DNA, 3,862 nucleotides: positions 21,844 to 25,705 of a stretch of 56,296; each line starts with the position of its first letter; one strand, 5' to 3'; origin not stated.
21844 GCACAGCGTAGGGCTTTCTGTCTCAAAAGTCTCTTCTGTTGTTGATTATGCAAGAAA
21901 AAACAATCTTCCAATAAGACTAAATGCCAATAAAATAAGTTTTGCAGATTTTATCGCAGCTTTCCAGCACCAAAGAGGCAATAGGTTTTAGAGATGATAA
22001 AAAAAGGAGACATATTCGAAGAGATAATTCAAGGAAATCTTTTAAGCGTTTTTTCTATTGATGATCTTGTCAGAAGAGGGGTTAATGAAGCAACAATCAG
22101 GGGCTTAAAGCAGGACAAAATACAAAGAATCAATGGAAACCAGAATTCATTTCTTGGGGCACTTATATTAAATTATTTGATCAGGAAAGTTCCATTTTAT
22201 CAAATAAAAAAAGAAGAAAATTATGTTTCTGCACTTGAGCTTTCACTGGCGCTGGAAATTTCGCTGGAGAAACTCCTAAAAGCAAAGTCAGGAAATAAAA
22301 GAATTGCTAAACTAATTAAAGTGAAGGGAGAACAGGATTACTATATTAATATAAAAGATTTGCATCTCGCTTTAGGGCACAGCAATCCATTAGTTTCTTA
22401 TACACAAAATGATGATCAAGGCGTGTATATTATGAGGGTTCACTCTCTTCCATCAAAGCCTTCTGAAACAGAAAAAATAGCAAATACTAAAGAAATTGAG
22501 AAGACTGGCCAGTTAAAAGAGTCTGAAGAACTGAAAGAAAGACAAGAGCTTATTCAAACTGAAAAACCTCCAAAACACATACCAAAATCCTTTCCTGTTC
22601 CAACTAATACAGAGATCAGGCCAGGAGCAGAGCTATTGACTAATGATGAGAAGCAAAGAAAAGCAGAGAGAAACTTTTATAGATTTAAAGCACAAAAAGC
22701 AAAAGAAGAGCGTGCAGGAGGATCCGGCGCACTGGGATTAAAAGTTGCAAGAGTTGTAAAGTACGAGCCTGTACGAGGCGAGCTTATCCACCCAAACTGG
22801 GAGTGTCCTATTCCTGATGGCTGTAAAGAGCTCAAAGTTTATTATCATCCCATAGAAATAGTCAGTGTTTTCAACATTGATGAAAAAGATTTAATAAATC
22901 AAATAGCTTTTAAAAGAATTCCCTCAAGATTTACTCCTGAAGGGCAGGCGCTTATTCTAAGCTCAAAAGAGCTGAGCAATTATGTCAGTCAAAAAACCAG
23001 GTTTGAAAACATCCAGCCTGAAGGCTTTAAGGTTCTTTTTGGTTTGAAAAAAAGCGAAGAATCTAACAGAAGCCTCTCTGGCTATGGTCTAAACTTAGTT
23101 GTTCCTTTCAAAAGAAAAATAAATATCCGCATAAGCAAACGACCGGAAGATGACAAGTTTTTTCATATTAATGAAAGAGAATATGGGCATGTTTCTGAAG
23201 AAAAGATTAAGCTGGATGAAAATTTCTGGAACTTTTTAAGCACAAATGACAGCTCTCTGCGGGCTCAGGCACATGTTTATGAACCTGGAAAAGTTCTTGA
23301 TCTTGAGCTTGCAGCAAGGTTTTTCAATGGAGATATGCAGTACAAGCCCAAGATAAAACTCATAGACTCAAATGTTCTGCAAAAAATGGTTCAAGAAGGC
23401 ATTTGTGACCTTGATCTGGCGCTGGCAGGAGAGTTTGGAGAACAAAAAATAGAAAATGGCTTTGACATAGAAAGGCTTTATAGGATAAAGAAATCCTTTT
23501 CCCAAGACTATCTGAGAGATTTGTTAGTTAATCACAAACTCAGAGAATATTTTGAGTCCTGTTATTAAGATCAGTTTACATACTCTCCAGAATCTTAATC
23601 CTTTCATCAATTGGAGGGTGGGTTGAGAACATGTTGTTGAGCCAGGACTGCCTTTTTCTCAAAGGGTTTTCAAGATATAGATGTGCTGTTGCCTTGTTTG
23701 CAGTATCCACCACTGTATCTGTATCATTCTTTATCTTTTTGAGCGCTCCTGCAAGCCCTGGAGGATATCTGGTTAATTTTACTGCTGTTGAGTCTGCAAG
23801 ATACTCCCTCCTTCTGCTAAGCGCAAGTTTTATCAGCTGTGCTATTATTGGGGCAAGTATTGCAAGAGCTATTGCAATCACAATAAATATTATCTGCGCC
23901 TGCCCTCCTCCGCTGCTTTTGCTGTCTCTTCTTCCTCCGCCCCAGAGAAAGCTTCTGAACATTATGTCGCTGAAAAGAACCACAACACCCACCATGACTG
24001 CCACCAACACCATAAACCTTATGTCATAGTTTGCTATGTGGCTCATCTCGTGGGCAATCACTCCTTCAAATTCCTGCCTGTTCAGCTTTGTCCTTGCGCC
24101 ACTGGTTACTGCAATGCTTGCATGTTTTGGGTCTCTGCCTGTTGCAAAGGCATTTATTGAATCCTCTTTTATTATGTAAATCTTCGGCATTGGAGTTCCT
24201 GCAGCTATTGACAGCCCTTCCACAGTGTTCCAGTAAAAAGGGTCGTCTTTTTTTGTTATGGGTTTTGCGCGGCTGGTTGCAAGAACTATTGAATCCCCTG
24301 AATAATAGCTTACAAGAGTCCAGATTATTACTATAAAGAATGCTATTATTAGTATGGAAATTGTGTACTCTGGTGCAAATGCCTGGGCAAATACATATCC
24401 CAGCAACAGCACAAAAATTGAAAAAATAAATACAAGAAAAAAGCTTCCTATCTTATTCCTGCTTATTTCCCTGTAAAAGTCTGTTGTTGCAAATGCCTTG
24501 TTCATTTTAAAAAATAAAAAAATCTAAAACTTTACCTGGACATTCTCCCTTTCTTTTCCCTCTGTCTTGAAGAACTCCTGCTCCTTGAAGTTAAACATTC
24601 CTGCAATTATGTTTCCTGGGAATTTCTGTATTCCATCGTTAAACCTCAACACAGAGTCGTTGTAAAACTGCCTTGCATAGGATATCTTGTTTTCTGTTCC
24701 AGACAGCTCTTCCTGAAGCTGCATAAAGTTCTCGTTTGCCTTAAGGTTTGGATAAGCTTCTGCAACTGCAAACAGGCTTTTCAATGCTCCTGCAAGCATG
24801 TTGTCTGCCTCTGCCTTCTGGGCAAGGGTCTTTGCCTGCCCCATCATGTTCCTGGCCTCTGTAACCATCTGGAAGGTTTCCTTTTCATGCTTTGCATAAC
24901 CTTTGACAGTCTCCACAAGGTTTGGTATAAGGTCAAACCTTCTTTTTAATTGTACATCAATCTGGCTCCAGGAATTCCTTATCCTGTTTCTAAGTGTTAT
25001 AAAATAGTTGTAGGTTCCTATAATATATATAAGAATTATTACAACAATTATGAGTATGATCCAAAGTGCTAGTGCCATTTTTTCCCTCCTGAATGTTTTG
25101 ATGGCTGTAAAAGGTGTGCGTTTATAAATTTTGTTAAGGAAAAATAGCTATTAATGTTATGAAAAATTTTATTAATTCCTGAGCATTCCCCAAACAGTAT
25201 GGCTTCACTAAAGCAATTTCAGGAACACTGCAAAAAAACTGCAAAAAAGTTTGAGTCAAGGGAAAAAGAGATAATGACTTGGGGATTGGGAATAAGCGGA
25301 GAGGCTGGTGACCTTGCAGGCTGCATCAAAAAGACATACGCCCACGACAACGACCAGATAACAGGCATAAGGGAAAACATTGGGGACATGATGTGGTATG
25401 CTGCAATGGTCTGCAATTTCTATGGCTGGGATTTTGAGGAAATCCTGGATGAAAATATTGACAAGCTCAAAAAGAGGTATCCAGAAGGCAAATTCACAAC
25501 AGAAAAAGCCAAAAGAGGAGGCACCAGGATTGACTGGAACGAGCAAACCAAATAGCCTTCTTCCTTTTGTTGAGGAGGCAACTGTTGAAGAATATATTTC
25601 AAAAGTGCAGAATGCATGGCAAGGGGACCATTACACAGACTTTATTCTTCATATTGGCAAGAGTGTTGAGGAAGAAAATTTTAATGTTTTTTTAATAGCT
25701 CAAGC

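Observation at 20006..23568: Orphan two-gene operon: divergent GHKL/MORC-like ATPase fused to HTH modules, plus a 524-aa partner built from similar HTH-like modules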

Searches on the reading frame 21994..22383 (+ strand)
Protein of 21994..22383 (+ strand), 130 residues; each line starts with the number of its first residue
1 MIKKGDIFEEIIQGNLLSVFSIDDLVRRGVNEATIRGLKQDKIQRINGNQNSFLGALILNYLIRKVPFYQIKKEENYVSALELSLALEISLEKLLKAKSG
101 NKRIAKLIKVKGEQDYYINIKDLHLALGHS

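Call 84: search_protein_families(library=pfam, alignment_id=A7, max_evalue=1)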
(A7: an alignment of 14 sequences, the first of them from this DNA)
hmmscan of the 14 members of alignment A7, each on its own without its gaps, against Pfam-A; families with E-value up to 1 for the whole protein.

A. member 1, seq(130 aa): 1 family
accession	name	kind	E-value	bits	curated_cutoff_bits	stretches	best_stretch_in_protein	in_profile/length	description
PF07852.16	DUF1642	-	0.22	12.4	27.8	0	44-76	48-81/138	Protein of unknown function (DUF1642)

B. families by the number of members that match (of 14 scanned): 7 families
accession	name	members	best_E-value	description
PF16811.11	TAtT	1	0.014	TRAP transporter T-component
PF24496.1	DUF7588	1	0.023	Domain of unknown function (DUF7588)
PF22771.1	ToxA_barrel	1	0.028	Dermonecrotic toxin, barrel-like domain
PF05248.17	Adeno_E3A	1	0.039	Adenovirus E3A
PF13529.12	Peptidase_C39_2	1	0.1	Peptidase_C39 like family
PF14104.11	DUF4277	1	0.19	Domain of unknown function (DUF4277)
PF07852.16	DUF1642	1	0.22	Protein of unknown function (DUF1642)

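Call 85: search_solved_structures(query=A7, max_evalue=10)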
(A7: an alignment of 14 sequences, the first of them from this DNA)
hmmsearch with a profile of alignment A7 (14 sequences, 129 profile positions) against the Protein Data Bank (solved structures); distinct sequences matched with E-value up to 10: 4.
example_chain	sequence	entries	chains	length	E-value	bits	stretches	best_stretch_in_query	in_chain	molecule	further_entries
1prr_A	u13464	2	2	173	0.32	14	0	18-52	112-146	DEVELOPMENT-SPECIFIC PROTEIN S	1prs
4cnf_A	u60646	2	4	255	0.36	13.9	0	78-121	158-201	SPOU RRNA METHYLASE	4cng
9ygm_LP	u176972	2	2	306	1.1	12.3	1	39-108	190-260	60S ribosomal protein uL18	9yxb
6g2j_P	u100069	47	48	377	1.8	11.6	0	49-66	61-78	NADH dehydrogenase [ubiquinone] 1 alpha subcomplex subunit 9, mitochondrial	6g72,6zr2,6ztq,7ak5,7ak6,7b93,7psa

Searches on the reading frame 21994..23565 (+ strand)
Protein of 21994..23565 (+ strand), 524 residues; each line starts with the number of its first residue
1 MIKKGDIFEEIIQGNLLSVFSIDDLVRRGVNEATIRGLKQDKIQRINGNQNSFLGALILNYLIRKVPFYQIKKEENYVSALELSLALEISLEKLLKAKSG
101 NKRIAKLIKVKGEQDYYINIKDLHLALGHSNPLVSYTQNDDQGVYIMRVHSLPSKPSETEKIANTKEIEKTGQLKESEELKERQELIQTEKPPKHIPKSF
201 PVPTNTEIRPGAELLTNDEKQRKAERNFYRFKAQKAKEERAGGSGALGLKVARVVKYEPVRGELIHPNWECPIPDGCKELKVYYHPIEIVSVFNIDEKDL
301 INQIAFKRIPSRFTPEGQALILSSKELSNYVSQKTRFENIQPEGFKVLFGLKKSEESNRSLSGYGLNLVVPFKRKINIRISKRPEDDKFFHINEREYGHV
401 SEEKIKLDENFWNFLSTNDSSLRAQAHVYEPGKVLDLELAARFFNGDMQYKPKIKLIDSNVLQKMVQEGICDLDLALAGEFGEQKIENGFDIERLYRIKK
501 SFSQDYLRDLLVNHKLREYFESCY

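Call 3: search_protein_families(library=pfam, proteins=[window:21994-23565:+], max_evalue=10)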
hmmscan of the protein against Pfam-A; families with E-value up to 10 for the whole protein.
window:21994-23565:+ (524 aa): 1 family
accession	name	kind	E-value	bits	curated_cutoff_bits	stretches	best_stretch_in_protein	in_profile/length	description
PF20996.2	DUF5581_N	-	0.21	12.1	25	1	102-135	29-62/169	Family of unknown function (DUF5581) N-terminal domain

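Call 4: search_protein_families(library=padloc, proteins=[window:21994-23565:+], max_evalue=10)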
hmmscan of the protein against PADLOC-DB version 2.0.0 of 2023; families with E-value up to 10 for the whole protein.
window:21994-23565:+ (524 aa): 0 families

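Call 5: search_protein_families(library=ncbifam, proteins=[window:21994-23565:+], max_evalue=10)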
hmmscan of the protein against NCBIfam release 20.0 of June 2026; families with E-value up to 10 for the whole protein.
window:21994-23565:+ (524 aa): 0 families

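Call 8: find_homologous_proteins(query=window:21994-23565:+)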
Query window:21994-23565:+ (524 aa): 1 proteins with E <= 0.001 among 8000 candidates.
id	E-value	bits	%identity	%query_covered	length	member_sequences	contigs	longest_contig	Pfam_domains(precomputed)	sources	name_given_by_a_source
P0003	0.0e+0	1163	100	100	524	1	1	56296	-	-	-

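Call 26: predict_structure(protein=window:21994-23565:+)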
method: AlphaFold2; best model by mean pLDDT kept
length: 524 residues; sequences in the alignment: 1
mean_pLDDT: 32.6   pTM: 0.17
mean pLDDT of the five models: 32.6, 28.8, 26.9, 26.4, 25.9
residues with pLDDT >= 90: 0; 70-90: 0; 50-70: 3; < 50: 521
segments of 3 or more residues with pLDDT < 50: 1-176, 178-180, 182-215, 217-524
pLDDT, mean of each block of 10 residues (from residue 1): 40 39 39 37 39 43 35 30 36 37 29 27 34 36 33 35 43 46 41 34 32 40 45 42 26 24 24 31 23 26 26 27 34 28 28 29 27 26 27 24 28 31 25 29 31 32 36 35 33 31 34 33 29
secondary structure, 60 per line:
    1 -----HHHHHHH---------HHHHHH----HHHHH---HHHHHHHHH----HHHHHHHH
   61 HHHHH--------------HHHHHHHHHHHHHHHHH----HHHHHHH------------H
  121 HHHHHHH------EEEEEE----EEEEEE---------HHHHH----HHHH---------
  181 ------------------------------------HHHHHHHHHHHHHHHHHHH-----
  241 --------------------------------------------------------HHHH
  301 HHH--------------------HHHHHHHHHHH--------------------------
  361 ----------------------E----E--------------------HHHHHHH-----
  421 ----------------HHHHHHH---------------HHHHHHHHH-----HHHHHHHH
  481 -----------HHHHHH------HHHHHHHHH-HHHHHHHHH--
elements in order: H6-12 H22-27 H32-36 H40-48 H53-65 H80-96 H101-107 H120-127 E134-139 E144-149 H159-163 H168-171 H217-235 H297-303 H324-334 H409-415 H437-443 H459-467 H473-480 H492-497 H504-512 H514-522

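Call 62: find_related_loci(query=A3, collection=metagenome_contigs, flank=6000)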
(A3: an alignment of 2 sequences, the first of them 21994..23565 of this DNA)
Query A3 (524 aa) in metagenome_contigs; peptide patterns used: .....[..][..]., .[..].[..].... (x = any residue, [..] = any of these).
586 stretches matched a pattern, but none encodes a relative of the query by tblastn (E <= 1e-3).

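Call 87: search_solved_structures(query=A3, max_evalue=10)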
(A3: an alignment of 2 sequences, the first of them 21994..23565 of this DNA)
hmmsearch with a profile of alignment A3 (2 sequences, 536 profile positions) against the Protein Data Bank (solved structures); distinct sequences matched with E-value up to 10: 1.
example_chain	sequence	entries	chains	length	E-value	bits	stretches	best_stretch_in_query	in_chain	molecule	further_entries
6r1h_A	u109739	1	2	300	0.042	15.4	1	290-349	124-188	Leucine-rich repeat receptor-like serine/threonine/tyrosine-protein kinase SOBIR1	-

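Call 88: search_protein_families(library=phrogs, proteins=[window:21994-23565:+], max_evalue=0.1)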
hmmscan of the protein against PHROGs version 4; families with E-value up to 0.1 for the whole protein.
window:21994-23565:+ (524 aa): 0 families

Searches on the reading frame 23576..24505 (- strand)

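Call 24: search_protein_families(library=pfam, proteins=[window:23576-24505:-], max_evalue=0.001)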
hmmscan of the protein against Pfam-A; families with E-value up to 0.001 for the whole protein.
window:23576-24505:- (309 aa): 1 family
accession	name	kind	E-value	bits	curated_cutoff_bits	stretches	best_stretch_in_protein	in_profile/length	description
PF01435.24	Peptidase_M48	-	7.2e-29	101.4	20.3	1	94-308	10-184/186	Peptidase family M48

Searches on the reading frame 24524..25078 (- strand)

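Call 24: search_protein_families(library=pfam, proteins=[window:24524-25078:-], max_evalue=0.001)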
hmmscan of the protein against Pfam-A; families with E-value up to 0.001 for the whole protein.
window:24524-25078:- (184 aa): 1 family
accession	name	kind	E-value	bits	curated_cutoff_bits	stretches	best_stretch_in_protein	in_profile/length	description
PF04011.17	LemA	-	3.8e-65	218.7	26.2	1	36-184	1-149/149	LemA family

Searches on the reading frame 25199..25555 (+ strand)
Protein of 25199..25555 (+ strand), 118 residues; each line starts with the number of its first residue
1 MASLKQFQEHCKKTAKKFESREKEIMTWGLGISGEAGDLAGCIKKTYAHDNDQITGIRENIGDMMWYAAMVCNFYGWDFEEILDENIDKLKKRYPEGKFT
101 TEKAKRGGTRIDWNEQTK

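Call 24: search_protein_families(library=pfam, proteins=[window:25199-25555:+], max_evalue=0.001)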
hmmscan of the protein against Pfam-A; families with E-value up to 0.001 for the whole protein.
window:25199-25555:+ (118 aa): 2 families
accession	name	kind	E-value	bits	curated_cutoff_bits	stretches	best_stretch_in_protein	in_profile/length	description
PF03819.22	MazG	-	1.6e-08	35.1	22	1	31-96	9-72/74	MazG nucleotide pyrophosphohydrolase domain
PF12643.12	MazG-like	-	0.00022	21.9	27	1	52-99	29-75/85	MazG-like family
